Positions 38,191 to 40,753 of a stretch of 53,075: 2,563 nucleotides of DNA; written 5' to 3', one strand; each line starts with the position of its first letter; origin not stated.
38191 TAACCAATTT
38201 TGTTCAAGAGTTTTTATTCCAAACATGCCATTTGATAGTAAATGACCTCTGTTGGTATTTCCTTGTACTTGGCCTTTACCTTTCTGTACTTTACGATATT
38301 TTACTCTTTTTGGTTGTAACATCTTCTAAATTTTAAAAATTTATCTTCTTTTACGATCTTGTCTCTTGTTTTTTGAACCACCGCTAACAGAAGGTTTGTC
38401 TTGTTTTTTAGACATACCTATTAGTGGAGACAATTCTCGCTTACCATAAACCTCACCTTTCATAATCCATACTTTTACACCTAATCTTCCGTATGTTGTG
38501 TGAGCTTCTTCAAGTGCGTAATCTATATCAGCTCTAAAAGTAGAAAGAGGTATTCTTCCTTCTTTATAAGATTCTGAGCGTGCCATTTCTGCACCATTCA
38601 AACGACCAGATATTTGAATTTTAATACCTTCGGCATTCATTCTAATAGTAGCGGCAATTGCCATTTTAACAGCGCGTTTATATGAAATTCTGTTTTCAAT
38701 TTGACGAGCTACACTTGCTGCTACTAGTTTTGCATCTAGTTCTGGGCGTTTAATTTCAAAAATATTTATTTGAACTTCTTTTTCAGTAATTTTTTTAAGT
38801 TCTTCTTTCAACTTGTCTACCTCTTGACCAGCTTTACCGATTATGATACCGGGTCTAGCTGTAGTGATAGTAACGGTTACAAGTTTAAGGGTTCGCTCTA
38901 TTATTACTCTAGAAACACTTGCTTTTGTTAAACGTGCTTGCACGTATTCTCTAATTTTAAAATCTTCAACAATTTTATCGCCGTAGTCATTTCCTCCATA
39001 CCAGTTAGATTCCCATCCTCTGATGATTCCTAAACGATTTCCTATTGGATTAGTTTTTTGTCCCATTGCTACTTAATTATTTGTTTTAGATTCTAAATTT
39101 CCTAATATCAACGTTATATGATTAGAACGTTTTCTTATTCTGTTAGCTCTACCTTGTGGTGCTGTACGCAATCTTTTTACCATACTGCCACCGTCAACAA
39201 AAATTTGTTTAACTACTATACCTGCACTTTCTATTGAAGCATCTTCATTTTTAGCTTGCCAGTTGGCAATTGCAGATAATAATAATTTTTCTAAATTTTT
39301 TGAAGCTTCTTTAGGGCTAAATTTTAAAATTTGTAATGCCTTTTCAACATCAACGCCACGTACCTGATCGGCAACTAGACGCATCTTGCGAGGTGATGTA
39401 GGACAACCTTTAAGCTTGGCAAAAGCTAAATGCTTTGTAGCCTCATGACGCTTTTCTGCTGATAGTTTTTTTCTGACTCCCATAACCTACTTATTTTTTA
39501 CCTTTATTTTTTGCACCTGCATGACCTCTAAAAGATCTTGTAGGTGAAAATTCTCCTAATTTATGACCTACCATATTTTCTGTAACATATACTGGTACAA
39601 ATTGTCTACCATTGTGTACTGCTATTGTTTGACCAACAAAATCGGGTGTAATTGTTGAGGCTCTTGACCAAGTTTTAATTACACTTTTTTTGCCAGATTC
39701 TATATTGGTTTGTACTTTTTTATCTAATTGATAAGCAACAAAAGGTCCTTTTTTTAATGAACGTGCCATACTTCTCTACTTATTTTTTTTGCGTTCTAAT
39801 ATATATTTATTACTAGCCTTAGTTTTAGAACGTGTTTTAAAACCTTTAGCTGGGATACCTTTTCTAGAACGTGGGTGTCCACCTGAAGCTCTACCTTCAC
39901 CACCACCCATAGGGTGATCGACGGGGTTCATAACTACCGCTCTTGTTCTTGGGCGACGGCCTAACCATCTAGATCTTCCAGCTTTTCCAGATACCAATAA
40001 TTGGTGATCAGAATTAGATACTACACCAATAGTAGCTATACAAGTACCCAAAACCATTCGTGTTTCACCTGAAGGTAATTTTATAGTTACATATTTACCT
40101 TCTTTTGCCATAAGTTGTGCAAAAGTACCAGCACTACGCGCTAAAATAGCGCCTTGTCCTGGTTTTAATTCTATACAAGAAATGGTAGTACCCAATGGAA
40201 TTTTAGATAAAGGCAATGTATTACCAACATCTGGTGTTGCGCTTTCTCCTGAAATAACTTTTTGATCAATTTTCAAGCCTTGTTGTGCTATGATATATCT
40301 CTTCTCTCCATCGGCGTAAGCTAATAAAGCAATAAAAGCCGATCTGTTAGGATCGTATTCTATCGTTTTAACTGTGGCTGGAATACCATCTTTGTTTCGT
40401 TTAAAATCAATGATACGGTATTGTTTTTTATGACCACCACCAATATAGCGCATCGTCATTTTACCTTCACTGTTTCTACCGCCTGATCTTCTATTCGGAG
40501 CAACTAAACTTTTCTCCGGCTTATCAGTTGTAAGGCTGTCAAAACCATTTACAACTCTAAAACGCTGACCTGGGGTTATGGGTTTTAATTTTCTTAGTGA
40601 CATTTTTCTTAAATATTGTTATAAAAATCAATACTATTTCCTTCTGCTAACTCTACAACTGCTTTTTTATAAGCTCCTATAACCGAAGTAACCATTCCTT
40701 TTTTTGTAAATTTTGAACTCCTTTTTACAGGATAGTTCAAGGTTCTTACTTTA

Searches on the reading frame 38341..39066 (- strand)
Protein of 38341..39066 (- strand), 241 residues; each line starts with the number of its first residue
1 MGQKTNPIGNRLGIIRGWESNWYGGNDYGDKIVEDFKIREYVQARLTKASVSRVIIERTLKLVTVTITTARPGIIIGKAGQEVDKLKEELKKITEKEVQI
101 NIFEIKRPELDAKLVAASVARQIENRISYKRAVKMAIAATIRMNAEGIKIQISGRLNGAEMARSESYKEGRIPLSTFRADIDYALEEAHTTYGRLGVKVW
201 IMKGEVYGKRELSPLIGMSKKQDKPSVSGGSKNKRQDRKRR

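Call 64: search_protein_families(library=pfam, proteins=[window:38341-39066:-], max_evalue=0.00001)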
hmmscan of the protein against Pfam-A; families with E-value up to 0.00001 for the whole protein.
window:38341-39066:- (241 aa): 2 families
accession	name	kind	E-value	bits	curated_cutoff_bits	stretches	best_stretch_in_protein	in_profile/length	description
PF00189.25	Ribosomal_S3_C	-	1.4e-35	122.1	34.1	1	119-201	1-83/83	Ribosomal protein S3, C-terminal domain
PF07650.23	KH_2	-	6.4e-20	71.2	22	1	37-110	1-78/78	KH domain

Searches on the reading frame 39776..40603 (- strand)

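Call 64: search_protein_families(library=pfam, proteins=[window:39776-40603:-], max_evalue=0.00001)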
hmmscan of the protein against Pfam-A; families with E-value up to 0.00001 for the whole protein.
window:39776-40603:- (275 aa): 2 families
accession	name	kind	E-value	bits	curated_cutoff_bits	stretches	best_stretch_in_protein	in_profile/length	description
PF03947.24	Ribosomal_L2_C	-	7.6e-53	178.3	33.7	1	126-249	2-126/126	Ribosomal Proteins L2, C-terminal domain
PF00181.30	Ribosomal_L2_N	-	4.7e-35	119.9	23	1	42-118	1-77/77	Ribosomal Proteins L2, RNA binding N-terminal domain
